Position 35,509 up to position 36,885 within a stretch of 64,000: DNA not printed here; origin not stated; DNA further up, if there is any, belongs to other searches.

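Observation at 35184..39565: Translationally coupled 5-gene cassette (DegT aminotransferase / ATP-grasp-HAD fusion / GNAT / class-V aminotransferase / small cytidylyltransferase): candidate pathway for an uncharacterised non-sugar substituent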

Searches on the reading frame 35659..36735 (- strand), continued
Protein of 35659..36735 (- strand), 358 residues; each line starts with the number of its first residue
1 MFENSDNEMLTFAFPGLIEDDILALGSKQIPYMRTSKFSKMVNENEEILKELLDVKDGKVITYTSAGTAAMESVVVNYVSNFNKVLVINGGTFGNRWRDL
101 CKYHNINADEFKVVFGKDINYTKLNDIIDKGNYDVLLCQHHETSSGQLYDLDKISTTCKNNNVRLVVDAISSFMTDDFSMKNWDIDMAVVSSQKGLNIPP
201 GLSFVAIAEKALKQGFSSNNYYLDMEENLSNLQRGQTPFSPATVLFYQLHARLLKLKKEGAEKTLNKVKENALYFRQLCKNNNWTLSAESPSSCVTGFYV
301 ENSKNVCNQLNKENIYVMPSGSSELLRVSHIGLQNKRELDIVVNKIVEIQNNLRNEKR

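Call 31: search_protein_families(library=pfam, proteins=[L084:11061-12449:+, L084:12458-13285:+, L084:9123-9920:+, L084:7147-8262:+, L084:13258-16152:-, L039:11035-12090:+, L039:12093-12977:+, L039:7333-8571:+, L039:8568-9089:+, L039:9089-9571:+], max_evalue=0.001)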
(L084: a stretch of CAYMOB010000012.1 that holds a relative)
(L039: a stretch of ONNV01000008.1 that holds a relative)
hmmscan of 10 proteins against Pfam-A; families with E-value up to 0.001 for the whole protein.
L084:11061-12449:+ (462 aa): 5 families
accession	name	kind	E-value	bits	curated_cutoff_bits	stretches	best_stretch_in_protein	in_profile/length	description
PF01408.29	GFO_IDH_MocA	-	1.3e-26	94.1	24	1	145-262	1-120/120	Oxidoreductase family, NAD-binding Rossmann fold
PF01467.32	CTP_transf_like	-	2.1e-19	70.5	21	1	20-140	1-132/133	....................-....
PF22725.1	GFO_IDH_MocA_C3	-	4.7e-09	36.7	27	1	270-382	1-123/124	GFO/IDH/MocA C-terminal domain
PF03807.23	F420_oxidored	-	7e-05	23.8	21.6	1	146-224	1-79/94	NADP oxidoreductase coenzyme F420-dependent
PF06574.18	FAD_syn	-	0.00058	20.1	27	0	13-43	3-33/158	FAD synthetase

L084:12458-13285:+ (275 aa): 1 family
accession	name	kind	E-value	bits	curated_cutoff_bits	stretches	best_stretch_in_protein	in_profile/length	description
PF04991.19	LicD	-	1.9e-42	146.3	22.6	1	24-251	1-227/227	LicD family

L084:9123-9920:+ (265 aa): 0 families

L084:7147-8262:+ (371 aa): 4 families
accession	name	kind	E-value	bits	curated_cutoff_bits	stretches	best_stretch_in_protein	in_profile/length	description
PF00534.26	Glycos_transf_1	-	8.6e-36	123.5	26.4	1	180-341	9-172/172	Glycosyl transferases group 1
PF13692.12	Glyco_trans_1_4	-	8e-31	107.7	27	1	187-327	2-142/142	Glycosyl transferases group 1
PF13439.12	Glyco_transf_4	-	9.3e-11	42.5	28.5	1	14-173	2-165/170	Glycosyltransferase Family 4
PF20706.3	GT4-conflict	-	5.5e-08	32.6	26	1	181-288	192-309/385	Family 4 Glycosyltransferase in conflict systems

L084:13258-16152:- (964 aa): 10 families
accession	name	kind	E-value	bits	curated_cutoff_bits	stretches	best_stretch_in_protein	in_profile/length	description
PF00005.33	ABC_tran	-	1.9e-16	61.4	25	0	478-520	95-135/137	ABC transporter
PF17755.6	UvrA_DNA-bind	-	3.8e-13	50.1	23.2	1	309-372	2-65/110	UvrA DNA-binding domain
PF02463.25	SMC_N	-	1.8e-12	47.6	40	0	129-565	55-211/220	RecF/RecN/SMC N terminal domain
PF13304.12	AAA_21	-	9.2e-10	39.5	27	0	498-547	243-294/304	AAA domain, putative AbiEii toxin, Type IV TA system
PF20703.3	nSTAND1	-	7.6e-08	32.8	27.1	0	18-53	24-59/379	Novel STAND NTPase 1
PF13191.12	AAA_16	-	1.9e-07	32.2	32.6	0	22-55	19-51/167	AAA ATPase domain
PF13555.12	AAA_29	-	1.2e-06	28.6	27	0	21-46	16-43/61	P-loop containing region of AAA domain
PF17760.6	UvrA_inter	-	1.4e-06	28.6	23.3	0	134-213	2-80/109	UvrA interaction domain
PF00684.25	DnaJ_CXXCXGXG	-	1.3e-05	25.8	32.7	0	743-774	16-50/65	DnaJ central domain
PF03193.22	RsgA_GTPase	-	6e-05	23.4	30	0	611-658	79-126/174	RsgA GTPase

L039:11035-12090:+ (351 aa): 1 family
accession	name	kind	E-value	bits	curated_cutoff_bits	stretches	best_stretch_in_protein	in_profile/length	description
PF04464.20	Glyphos_transf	-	4.1e-18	65.9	22.1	1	93-261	126-293/367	CDP-Glycerol:Poly(glycerophosphate) glycerophosphotransferase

L039:12093-12977:+ (294 aa): 1 family
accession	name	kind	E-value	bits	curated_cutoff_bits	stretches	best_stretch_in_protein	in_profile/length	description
PF04991.19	LicD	-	2.6e-42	145.9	22.6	1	29-245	1-227/227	LicD family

L039:7333-8571:+ (412 aa): 7 families
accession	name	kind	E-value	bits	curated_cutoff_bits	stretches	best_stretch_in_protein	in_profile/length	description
PF00158.32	Sigma54_activat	-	1.4e-65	220.5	20.2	1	23-189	1-167/168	Sigma-54 interaction domain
PF25601.1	AAA_lid_14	-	4e-23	81.5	27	1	195-273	1-79/87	AAA+ ATPase lid domain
PF14532.12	Sigma54_activ_2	-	1.5e-17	64.5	25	1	29-194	6-138/138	Sigma-54 interaction domain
PF02954.25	HTH_8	-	1.4e-12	47.6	22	1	369-409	2-42/42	Bacterial regulatory protein, Fis family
PF07728.20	AAA_5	-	1e-05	26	22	1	47-164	2-122/139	AAA domain (dynein-related subfamily)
PF18024.7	HTH_50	-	0.00039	20.5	27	1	369-411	8-49/50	Helix-turn-helix domain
PF07724.20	AAA_2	-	0.00041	20.9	27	1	46-175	5-135/166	AAA domain (Cdc48 subfamily)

L039:8568-9089:+ (173 aa): 1 family
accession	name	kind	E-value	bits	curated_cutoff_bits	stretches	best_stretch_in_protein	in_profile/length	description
PF04390.17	LptE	-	2.9e-21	76.7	23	1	39-167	2-117/118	Lipopolysaccharide-assembly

L039:9089-9571:+ (160 aa): 0 families

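Call 35: search_protein_families(library=pfam, proteins=[L013:9160-10020:+, L009:7191-8219:+, L010:11546-12592:+, L010:17201-17947:+, L011:15846-16904:+, L010:13273-13875:+, L010:13882-14910:+, L015:2139-3173:-, L054:11447-12436:-, L018:13938-15767:+], max_evalue=0.001)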
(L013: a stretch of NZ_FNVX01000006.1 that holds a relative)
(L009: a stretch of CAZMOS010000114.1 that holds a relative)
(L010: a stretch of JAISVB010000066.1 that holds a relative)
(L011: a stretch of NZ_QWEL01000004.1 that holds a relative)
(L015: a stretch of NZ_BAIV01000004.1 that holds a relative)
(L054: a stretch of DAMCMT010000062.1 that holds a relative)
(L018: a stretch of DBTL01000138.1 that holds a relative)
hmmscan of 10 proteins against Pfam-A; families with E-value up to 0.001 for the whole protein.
L013:9160-10020:+ (287 aa): 1 family
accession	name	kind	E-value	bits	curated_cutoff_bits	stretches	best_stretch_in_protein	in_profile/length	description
PF04991.19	LicD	-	2.2e-40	139.6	22.6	1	46-253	1-224/227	LicD family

L009:7191-8219:+ (343 aa): 3 families
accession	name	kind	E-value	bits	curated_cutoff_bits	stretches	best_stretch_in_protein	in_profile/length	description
PF00535.33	Glycos_transf_2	-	5e-32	111.6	23.3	1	12-181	1-151/168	Glycosyl transferase family 2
PF10111.15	Glyco_tranf_2_2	-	1.4e-10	41.6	27.3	1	13-214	2-215/276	Glycosyltransferase like family 2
PF13641.12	Glyco_tranf_2_3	-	4.3e-07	30.6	27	1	11-138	3-131/230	Glycosyltransferase like family 2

L010:11546-12592:+ (349 aa): 2 families
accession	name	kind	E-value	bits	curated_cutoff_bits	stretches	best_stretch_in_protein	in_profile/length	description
PF04464.20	Glyphos_transf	-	7.9e-21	74.9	22.1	1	100-259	133-292/367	CDP-Glycerol:Poly(glycerophosphate) glycerophosphotransferase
PF02350.25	Epimerase_2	-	5.6e-08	32.4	30.6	1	120-315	139-344/347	UDP-N-acetylglucosamine 2-epimerase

L010:17201-17947:+ (249 aa): 1 family
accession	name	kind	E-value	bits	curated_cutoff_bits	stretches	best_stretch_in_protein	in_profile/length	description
PF06293.20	Kdo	-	1.4e-06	28.4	21.3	1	126-197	114-186/207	Lipopolysaccharide kinase (Kdo/WaaP) family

L011:15846-16904:+ (353 aa): 5 families
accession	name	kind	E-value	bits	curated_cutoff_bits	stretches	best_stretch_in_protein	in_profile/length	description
PF00534.26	Glycos_transf_1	-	7.5e-25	87.9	26.4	1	168-328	6-171/172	Glycosyl transferases group 1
PF13692.12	Glyco_trans_1_4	-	1.7e-24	87.2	27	1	179-315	3-142/142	Glycosyl transferases group 1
PF13524.12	Glyco_trans_1_2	-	1.1e-06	29.1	25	1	265-343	66-142/144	Glycosyl transferase-like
PF13439.12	Glyco_transf_4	-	4.9e-06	27.1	28.5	1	17-157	11-168/170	Glycosyltransferase Family 4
PF13477.12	Glyco_trans_4_2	-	0.00076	20.1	23.4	0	18-90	17-89/139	Glycosyl transferase 4-like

L010:13273-13875:+ (201 aa): 1 family
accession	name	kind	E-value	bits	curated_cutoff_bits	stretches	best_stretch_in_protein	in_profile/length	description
PF14063.11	DUF4254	-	2.4e-65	219.2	27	1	39-181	2-144/144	Protein of unknown function (DUF4254)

L010:13882-14910:+ (343 aa): 1 family
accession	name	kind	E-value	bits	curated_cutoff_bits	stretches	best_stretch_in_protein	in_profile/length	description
PF01075.23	Glyco_transf_9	-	2.4e-17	63.5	22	1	72-311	3-237/247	Glycosyltransferase family 9 (heptosyltransferase)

L015:2139-3173:- (345 aa): 3 families
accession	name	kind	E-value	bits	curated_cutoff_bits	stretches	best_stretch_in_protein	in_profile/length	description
PF02826.25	2-Hacid_dh_C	-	9e-33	113.6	25.1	1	109-257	28-178/178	D-isomer specific 2-hydroxyacid dehydrogenase, NAD binding domain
PF00389.36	2-Hacid_dh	-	1.8e-21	76.7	24.6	1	28-280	29-125/134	D-isomer specific 2-hydroxyacid dehydrogenase, catalytic domain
PF11890.14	DUF3410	-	1.8e-07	31.3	31.4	1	299-344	18-66/81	Domain of unknown function (DUF3410)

L054:11447-12436:- (330 aa): 4 families
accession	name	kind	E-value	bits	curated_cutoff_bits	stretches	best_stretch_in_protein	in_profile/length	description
PF11380.13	Stealth_CR2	-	7.2e-44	148.8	39.4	1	39-141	1-105/108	Stealth protein CR2, conserved region 2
PF17101.10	Stealth_CR1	-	2e-10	40.6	27.2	1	1-28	1-28/29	Stealth protein CR1, conserved region 1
PF17103.10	Stealth_CR4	-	9e-06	26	27.4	1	289-329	4-44/55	Stealth protein CR4, conserved region 4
PF17102.10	Stealth_CR3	-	9.1e-05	22.7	24.2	1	213-248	2-37/49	Stealth protein CR3, conserved region 3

L018:13938-15767:+ (610 aa): 6 families
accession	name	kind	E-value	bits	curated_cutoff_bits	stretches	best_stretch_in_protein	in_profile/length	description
PF00664.28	ABC_membrane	-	3.8e-42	145.3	28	1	70-320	17-270/274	ABC transporter transmembrane region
PF00005.33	ABC_tran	-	4e-31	108.9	25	1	389-538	1-137/137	ABC transporter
PF02463.25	SMC_N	-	1e-08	35.4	40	1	488-581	135-212/220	RecF/RecN/SMC N terminal domain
PF13555.12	AAA_29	-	8.3e-05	22.7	27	1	397-417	20-40/61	P-loop containing region of AAA domain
PF03193.22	RsgA_GTPase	-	0.00022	21.6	30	1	390-430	98-137/174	RsgA GTPase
PF13191.12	AAA_16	-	0.00077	20.4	32.6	0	395-555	18-159/167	AAA ATPase domain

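Call 57: search_protein_families(library=ncbifam, proteins=[L084:11061-12449:+, L004:11050-11544:+], max_evalue=0.00001)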
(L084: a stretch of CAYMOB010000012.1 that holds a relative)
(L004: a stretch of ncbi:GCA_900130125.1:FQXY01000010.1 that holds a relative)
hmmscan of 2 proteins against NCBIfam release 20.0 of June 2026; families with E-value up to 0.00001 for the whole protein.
L084:11061-12449:+ (462 aa): 16 families
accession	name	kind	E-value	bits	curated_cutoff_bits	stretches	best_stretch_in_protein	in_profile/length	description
TIGR01518.1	g3p_cytidyltrns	equivalog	6.6e-38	129.6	165.4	1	19-141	1-124/125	glycerol-3-phosphate cytidylyltransferase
NF041392.1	XylDh_Gfo6_Halo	equivalog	1.3e-22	80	350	1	141-400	13-291/350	D-xylose 1-dehydrogenase Gfo6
TIGR04380.1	myo_inos_iolG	equivalog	5.9e-19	68.1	355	1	145-290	2-150/330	inositol 2-dehydrogenase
NF040723.1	UDP-GlcNAcDh_Arch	equivalog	4e-17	62.7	450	1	145-291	1-147/302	UDP-N-acetylglucosamine 3-dehydrogenase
NF007574.0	PRK10206.1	equivalog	1.2e-16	60.7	352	1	171-333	31-193/345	oxidoreductase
NF008607.0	PRK11579.1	subfamily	2.2e-15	56.5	330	1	144-290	4-150/346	oxidoreductase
TIGR00125.1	cyt_tran_rel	domain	2.7e-15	56.3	27.7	1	18-64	1-45/65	adenylyltransferase/cytidyltransferase family protein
TIGR02199.1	rfaE_dom_II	equivalog_domain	3.2e-14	53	181.5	1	11-112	6-107/144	D-glycero-beta-D-manno-heptose 1-phosphate adenylyltransferase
NF001985.0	PRK00777.1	subfamily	1.7e-11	44.4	104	1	17-78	5-65/157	pantetheine-phosphate adenylyltransferase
NF008454.0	PRK11316.1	equivalog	6.5e-11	41.5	521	1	8-70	331-395/475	bifunctional D-glycero-beta-D-manno-heptose-7-phosphate kinase/D-glycero-beta-D-manno-heptose 1-phosphate adenylyltransferase HldE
NF052479.1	LevoglcsnDh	equivalog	1.1e-10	40.7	650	1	204-290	73-159/386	levoglucosan dehydrogenase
NF052679.1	InsChiInosDhIolG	equivalog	1.1e-09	37.8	540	1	144-291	2-154/343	bifunctional inositol 2-dehydrogenase/D-chiro-inositol 1-dehydrogenase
NF002250.0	PRK01170.1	subfamily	2.3e-08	33.9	489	1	18-57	2-41/322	bifunctional pantetheine-phosphate adenylyltransferase/NTP phosphatase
NF058561.1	BT_2158_fam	equivalog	4.9e-08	32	750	1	196-291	88-183/487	glycoside 3-dehydrogenase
NF041124.1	CoaD_Thcocales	equivalog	5.3e-07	29.7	290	1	16-55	4-43/156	phosphopantetheine adenylyltransferase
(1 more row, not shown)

L004:11050-11544:+ (164 aa): 8 families
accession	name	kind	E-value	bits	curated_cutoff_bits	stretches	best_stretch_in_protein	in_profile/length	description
TIGR01518.1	g3p_cytidyltrns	equivalog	8.9e-26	90.4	165.4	1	8-136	1-125/125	glycerol-3-phosphate cytidylyltransferase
TIGR02199.1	rfaE_dom_II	equivalog_domain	1.3e-24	86.7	181.5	1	4-136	10-142/144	D-glycero-beta-D-manno-heptose 1-phosphate adenylyltransferase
NF008454.0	PRK11316.1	equivalog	3.4e-20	72.1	521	1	7-138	342-473/475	bifunctional D-glycero-beta-D-manno-heptose-7-phosphate kinase/D-glycero-beta-D-manno-heptose 1-phosphate adenylyltransferase HldE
TIGR00125.1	cyt_tran_rel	domain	2.1e-18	66.3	27.7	1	7-71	1-63/65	adenylyltransferase/cytidyltransferase family protein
NF001985.0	PRK00777.1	subfamily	2.1e-12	47.4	104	1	4-82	3-77/157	pantetheine-phosphate adenylyltransferase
NF002250.0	PRK01170.1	subfamily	1.5e-09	37.8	489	1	8-97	3-93/322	bifunctional pantetheine-phosphate adenylyltransferase/NTP phosphatase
TIGR01510.1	coaD_prev_kdtB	equivalog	2e-07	31.2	103.3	1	10-43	4-37/155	pantetheine-phosphate adenylyltransferase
NF041124.1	CoaD_Thcocales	equivalog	4.6e-07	29.9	290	1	3-64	2-63/156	phosphopantetheine adenylyltransferase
